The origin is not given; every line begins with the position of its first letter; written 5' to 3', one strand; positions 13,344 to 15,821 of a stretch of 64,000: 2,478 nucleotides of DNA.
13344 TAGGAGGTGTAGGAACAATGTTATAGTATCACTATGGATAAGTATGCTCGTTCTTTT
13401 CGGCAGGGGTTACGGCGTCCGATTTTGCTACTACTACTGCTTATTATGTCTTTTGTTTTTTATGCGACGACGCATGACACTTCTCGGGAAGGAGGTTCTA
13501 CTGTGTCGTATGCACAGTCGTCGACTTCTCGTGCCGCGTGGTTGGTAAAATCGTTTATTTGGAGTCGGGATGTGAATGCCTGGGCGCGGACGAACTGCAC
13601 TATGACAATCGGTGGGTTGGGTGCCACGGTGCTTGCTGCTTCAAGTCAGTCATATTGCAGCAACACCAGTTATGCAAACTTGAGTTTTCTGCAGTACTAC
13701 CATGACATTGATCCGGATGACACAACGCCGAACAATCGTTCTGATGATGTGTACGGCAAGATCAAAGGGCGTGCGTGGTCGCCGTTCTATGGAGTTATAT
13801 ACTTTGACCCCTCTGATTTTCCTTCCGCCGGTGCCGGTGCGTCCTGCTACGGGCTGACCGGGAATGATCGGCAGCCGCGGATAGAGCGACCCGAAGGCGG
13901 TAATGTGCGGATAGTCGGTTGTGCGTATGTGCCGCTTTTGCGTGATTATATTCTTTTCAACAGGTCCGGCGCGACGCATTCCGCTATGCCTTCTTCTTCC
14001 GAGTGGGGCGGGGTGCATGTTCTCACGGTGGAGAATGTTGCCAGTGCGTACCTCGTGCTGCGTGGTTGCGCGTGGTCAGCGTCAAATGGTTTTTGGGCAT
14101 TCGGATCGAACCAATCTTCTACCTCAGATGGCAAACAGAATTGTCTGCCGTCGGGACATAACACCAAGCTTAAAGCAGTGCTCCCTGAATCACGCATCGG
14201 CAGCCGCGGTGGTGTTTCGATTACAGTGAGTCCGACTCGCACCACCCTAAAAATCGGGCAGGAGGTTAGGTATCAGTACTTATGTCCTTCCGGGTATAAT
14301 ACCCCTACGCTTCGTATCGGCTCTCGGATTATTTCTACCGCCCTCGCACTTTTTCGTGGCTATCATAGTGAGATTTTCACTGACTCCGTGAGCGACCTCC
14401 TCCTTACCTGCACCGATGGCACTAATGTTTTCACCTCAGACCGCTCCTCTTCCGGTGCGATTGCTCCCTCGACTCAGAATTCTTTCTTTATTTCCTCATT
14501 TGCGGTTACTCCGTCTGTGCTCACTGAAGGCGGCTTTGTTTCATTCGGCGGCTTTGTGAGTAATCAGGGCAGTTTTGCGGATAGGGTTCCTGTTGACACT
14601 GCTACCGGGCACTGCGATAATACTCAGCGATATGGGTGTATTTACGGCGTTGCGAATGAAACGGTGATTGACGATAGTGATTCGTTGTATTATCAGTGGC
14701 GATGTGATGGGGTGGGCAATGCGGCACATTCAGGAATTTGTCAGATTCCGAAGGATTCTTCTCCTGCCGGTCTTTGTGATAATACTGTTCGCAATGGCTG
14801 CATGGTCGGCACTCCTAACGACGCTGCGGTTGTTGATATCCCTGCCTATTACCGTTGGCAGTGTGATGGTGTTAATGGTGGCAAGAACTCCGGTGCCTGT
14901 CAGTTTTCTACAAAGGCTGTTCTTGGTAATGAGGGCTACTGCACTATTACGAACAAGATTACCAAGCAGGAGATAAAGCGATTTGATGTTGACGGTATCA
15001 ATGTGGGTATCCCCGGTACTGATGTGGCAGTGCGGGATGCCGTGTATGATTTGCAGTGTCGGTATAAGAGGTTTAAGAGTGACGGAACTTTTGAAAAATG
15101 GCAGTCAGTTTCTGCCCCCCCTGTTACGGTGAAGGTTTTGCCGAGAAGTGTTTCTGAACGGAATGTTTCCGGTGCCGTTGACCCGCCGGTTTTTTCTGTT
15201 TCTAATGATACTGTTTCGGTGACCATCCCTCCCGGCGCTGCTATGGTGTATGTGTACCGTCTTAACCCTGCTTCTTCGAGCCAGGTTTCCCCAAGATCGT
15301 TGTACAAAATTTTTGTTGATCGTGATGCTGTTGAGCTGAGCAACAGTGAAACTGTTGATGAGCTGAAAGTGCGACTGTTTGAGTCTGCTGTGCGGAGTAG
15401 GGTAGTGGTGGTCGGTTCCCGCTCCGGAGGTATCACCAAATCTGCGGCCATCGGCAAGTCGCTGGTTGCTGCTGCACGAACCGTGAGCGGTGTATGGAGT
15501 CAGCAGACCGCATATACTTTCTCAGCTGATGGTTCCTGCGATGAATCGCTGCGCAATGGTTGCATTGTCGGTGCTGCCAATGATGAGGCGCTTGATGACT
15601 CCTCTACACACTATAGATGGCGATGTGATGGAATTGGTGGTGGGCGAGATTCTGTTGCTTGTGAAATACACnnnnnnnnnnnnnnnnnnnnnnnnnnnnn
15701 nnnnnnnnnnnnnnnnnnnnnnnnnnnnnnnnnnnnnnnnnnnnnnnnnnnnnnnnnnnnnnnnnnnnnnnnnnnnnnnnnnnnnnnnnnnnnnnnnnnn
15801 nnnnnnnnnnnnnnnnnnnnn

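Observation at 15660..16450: Thrombospondin type-1 repeats in a bacterial secreted protein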

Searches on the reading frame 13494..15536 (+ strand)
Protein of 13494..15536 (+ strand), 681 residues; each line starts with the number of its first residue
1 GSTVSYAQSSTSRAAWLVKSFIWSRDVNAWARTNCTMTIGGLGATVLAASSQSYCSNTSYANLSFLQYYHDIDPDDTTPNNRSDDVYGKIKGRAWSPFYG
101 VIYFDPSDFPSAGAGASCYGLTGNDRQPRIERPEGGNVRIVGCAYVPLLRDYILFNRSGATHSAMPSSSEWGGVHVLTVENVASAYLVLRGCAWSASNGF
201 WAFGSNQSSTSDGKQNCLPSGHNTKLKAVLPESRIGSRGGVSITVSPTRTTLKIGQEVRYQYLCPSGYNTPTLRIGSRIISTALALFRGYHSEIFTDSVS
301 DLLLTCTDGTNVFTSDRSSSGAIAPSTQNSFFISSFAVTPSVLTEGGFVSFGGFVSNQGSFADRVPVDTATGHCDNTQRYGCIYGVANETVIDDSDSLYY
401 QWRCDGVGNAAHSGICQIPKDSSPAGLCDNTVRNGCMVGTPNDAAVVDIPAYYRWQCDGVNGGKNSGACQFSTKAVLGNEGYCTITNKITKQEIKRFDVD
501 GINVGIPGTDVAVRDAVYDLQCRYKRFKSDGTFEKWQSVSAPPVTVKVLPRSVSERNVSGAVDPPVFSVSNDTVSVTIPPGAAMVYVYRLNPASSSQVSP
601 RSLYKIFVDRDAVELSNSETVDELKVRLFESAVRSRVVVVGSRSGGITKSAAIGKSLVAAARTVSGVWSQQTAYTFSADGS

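Call 58: predict_structure(alignment_id=A5)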
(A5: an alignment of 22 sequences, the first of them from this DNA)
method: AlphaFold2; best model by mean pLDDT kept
length: 681 residues; sequences in the alignment: 22
mean_pLDDT: 71.6   pTM: 0.46
mean pLDDT of the five models: 71.6, 64.4, 61.2, 59.9, 59.3
residues with pLDDT >= 90: 131; 70-90: 278; 50-70: 144; < 50: 128
segments of 3 or more residues with pLDDT < 50: 1-13, 35-63, 208-215, 229-240, 361-394, 397-399, 406-413, 416-425, 474-477, 554-556, 678-681
pLDDT, mean of each block of 10 residues (from residue 1): 25 53 68 45 32 37 62 65 67 74 88 83 88 81 90 90 75 79 70 84 59 51 54 42 79 75 80 87 80 76 86 83 61 88 88 80 36 37 44 48 49 47 52 67 67 74 66 54 90 86 85 92 74 77 89 59 89 92 93 85 94 86 91 92 90 90 88 70 33
secondary structure, 60 per line:
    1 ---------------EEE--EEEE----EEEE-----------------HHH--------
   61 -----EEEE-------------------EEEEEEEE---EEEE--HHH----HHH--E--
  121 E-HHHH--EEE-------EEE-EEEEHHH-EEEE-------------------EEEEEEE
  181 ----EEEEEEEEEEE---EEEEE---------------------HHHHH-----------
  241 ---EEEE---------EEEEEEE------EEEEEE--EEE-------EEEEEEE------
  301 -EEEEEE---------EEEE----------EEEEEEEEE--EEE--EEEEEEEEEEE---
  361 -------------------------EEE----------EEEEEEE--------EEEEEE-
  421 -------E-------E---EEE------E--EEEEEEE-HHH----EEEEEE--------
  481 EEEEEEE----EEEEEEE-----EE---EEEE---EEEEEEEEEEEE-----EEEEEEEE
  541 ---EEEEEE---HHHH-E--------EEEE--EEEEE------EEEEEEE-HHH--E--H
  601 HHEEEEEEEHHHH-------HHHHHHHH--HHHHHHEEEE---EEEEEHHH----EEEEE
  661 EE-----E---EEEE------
elements in order (helices of 4 or more, strands of 3 or more residues): E16-18 E21-24 E29-32 E66-69 E89-96 E100-103 H123-126 E129-131 E139-141 E143-146 E151-154 E174-180 E185-195 E199-203 H225-229 E244-247 E257-263 E270-275 E278-280 E288-294 E302-307 E317-320 E331-339 E342-344 E347-357 E386-388 E399-405 E414-419 E440-442 E452-458 E467-472 E481-487 E492-498 E509-512 E516-527 E533-540 E544-549 H553-556 E567-570 E573-577 E584-590 E603-609 H610-613 H621-628 H631-636 E637-640 E644-648 E656-662 E672-675

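Call 60: fold_search(model_id=the predicted structure, library=pdb)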
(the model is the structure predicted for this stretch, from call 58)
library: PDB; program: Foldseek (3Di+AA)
matches with E <= 10: 1367; with E <= 0.001: 64
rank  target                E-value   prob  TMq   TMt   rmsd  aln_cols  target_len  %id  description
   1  4pbx                  6.9e-07  1.00  0.10  0.12  27.9       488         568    8  Crystal structure of the six N-terminal domains of human receptor protein tyrosine phosphatase sigma (released 2014-11-12)
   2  8x80_A                2.5e-06  0.82  0.11  0.10  29.7       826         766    9  Structure of leptin-LepR trimer with a small gap (released 2024-08-07)
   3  6grt_A                5.9e-06  0.94  0.13  0.14  22.8       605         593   11  Paired immunoglobulin-like receptor B (PirB) or Leukocyte immunoglobulin-like receptor subfamily B member 3 (LILRB3) f (released 2019-02-06)
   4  4yfg_A                7.2e-06  0.97  0.10  0.14  27.7       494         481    9  Crystal structure of PTP delta meA3/meB minus variant Ig1-Fn1 (released 2015-05-06)
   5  7yq6_F                9.4e-06  0.93  0.10  0.09  24.8       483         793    9  human insulin receptor bound with A62 DNA aptamer (released 2022-11-09)
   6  4yh7_A                9.4e-06  0.87  0.11  0.13  27.9       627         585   11  Crystal structure of PTPdelta ectodomain in complex with IL1RAPL1 (released 2015-05-06)
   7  4yfd_A                9.9e-06  0.92  0.09  0.12  27.4       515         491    9  Crystal structure PTP delta Ig1-Fn2 in complex with IL-1RAcP (released 2015-05-06)
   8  4u4j                  1.6e-05  0.66  0.10  0.05  43.7       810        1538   11  Crystal structure of Salmonella alpha-2-macroglobulin mutant Y1175G (released 2014-09-17)
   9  5xwt_C                2.9e-05  0.87  0.09  0.15  28.4       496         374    8  Crystal structure of PTPdelta Ig1-Fn1 in complex with SALM5 LRR-Ig (released 2018-06-06)
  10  9flx_A                3.4e-05  0.91  0.11  0.18  30.2       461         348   11  CryoEM structure of the fragment-4 (4074-4421) in the grappling hook protein A (GhpA) in the bacterium Aureispira sp.  (released 2024-10-16)
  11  3se3_A                3.8e-05  0.99  0.15  0.23  13.2       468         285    7  human IFNa2-IFNAR ternary complex (released 2011-08-31)
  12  6grt_B                4.0e-05  0.91  0.13  0.15  22.1       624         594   11  Paired immunoglobulin-like receptor B (PirB) or Leukocyte immunoglobulin-like receptor subfamily B member 3 (LILRB3) f (released 2019-02-06)
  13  7q5z                  4.7e-05  0.90  0.12  0.07  32.3       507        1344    8  Cryo-EM structure of native human A2ML1 (released 2022-04-20)
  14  8v29_C                5.0e-05  0.60  0.11  0.10  34.8       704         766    9  Cryo-EM structure of human type I OSM receptor complex: model for full extracellular assembly (released 2024-11-20)
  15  8xkm_B                5.2e-05  0.80  0.09  0.09  24.7       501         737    8  Cryo-EM structure of human insulin receptor bound to 4 IGF-I, conformation 3 (released 2024-12-25)
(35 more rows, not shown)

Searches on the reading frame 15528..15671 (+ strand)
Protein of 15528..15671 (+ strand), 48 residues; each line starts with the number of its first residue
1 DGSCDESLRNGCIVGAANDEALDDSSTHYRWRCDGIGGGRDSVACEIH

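Call 33: search_solved_structures(query=A2, max_evalue=10, show_alignments=2)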
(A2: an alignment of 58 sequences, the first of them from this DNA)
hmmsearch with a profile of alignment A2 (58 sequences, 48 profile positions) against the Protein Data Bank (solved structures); distinct sequences matched with E-value up to 10: 1.
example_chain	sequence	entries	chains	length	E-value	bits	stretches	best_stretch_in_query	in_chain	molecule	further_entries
9ncf_S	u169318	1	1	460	0.048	16.8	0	15-33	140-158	Immunoglobulin-like domain protein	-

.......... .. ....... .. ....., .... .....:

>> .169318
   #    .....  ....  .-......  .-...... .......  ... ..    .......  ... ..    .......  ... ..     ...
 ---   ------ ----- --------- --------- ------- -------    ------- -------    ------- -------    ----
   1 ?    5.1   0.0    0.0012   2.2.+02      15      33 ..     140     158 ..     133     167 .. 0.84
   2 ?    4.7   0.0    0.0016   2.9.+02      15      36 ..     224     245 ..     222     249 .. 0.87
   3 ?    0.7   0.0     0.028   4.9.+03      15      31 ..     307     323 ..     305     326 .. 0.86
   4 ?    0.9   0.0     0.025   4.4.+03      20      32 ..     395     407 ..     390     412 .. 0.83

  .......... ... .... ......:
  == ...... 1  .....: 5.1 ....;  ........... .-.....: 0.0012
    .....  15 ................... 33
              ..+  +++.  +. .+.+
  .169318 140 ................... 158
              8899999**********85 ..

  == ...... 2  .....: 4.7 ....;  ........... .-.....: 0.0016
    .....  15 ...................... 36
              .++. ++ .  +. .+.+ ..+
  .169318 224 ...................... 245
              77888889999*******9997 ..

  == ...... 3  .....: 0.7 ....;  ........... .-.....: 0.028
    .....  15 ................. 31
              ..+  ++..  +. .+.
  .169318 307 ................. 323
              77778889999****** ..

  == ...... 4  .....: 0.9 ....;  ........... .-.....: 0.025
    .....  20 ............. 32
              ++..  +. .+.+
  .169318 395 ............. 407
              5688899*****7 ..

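Call 34: find_homologous_proteins(query=A2, max_evalue=0.001)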
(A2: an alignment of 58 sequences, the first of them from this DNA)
Query A2 (58 sequences) (48 aa, profile of the alignment): 2 proteins with E <= 0.001 among 30 candidates.
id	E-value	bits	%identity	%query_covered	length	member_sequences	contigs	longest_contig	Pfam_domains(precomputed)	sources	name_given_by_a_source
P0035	6.2e-18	82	53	98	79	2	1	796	-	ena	-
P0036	7.9e-12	63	60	73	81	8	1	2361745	-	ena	-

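Call 41: search_protein_representatives(alignment_id=A2)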
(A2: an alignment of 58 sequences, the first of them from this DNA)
Query: 58 sequences, 48 profile positions. Proteins with E-value up to 0.001 (for the whole library): 965; up to 1e-10: 387; up to 1e-30: 103. The best 150 are listed.
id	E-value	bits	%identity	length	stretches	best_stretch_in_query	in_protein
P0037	0.0e+00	1227.1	-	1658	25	1-47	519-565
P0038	0.0e+00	1096.4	-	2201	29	1-46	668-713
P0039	0.0e+00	1077.4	-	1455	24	1-47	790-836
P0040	0.0e+00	1050.4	-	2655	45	2-47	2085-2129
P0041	0.0e+00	1033.6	-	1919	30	1-47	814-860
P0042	2.1e-258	850.3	-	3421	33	2-45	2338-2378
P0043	6.2e-212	701.6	-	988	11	1-46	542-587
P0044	2.4e-198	658.1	-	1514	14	1-47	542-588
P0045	1.4e-194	646.0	-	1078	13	1-47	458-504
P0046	3.2e-177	590.4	-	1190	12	1-48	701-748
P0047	5.4e-153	512.9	-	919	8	1-47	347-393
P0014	1.1e-140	473.4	-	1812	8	3-48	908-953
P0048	1.4e-136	460.4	-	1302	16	1-47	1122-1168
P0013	3.5e-136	459.0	-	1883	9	1-48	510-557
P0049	1.0e-121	412.8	-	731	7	1-47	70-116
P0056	1.4e-87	303.5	-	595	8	1-47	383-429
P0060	2.5e-82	286.6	-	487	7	1-47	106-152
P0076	9.7e-55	198.3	-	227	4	1-47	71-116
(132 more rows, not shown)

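Call 42: search_protein_families(library=pfam, proteins=[P0037, P0039, P0043, P0045, P0047, P0049, P0056, P0060, P0076], max_evalue=0.01)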
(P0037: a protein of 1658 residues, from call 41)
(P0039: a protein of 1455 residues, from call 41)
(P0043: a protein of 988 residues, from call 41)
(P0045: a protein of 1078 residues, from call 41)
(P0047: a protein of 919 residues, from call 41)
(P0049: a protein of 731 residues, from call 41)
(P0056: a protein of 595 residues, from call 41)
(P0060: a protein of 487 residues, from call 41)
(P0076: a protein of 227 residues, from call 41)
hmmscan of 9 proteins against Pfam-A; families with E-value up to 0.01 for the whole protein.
P0037 (1658 aa): 1 family
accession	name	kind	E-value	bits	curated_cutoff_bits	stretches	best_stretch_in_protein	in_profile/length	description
PF12049.13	DUF3531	-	0.0004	20.8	25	0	1420-1442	37-59/143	Protein of unknown function (DUF3531)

P0039 (1455 aa): 1 family
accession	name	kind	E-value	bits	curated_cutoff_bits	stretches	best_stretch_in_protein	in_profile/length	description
PF05806.17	Noggin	-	0.0044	17.3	24.1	0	586-641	153-208/211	Noggin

P0043 (988 aa): 0 families

P0045 (1078 aa): 1 family
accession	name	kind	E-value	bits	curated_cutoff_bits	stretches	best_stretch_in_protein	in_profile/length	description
PF16820.11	PKD_3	-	0.0057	16.9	26.3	1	85-136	19-62/68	PKD-like domain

P0047 (919 aa): 2 families
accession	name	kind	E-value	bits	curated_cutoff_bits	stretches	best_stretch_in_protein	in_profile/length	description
PF19028.6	TSP1_spondin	-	8.6e-05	23.2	41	1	510-562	4-52/52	Spondin-like TSP1 domain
PF15593.11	Imm42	-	0.0086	17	27.2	0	184-216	14-46/162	Immunity protein 42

P0049 (731 aa): 0 families

P0056 (595 aa): 0 families

P0060 (487 aa): 0 families

P0076 (227 aa): 1 family
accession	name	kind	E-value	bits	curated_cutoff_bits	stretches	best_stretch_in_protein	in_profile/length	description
PF12049.13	DUF3531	-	0.0083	16.5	25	0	147-172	34-59/143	Protein of unknown function (DUF3531)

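Call 47: search_protein_families(library=ncbifam, proteins=[P0037, P0043], max_evalue=0.01)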
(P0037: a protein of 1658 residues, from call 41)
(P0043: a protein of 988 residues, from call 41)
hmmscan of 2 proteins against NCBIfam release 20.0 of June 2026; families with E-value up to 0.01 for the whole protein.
P0037 (1658 aa): 2 families
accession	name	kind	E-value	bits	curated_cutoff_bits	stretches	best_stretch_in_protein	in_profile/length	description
NF005887.0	PRK07849.1-2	equivalog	3.5e-05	23.3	278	0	1486-1546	99-159/291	aminodeoxychorismate lyase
NF041908.1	HVO_2922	equivalog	0.0072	16.4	90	0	1526-1546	7-27/54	HVO_2922 family protein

P0043 (988 aa): 0 families

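Call 71: search_protein_families(library=pfam, alignment_id=A2, max_evalue=10)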
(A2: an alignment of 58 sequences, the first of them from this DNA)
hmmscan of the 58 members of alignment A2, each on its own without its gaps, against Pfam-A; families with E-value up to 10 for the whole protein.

A. member 1, seq(48 aa): 0 families

B. families by the number of members that match (of 58 scanned): 7 families
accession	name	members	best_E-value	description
PF16866.11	PHD_4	2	0.0057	PHD-finger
PF25301.1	CUT_C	2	0.055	Cuticlin C-terminal domain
PF00628.35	PHD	1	0.013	PHD-finger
PF05572.19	Peptidase_M43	1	0.15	Pregnancy-associated plasma protein-A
PF16820.11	PKD_3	1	0.23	PKD-like domain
PF15737.10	DUF4685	1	0.23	Domain of unknown function (DUF4685)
PF09483.15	HpaP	1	0.28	Type III secretion protein (HpaP)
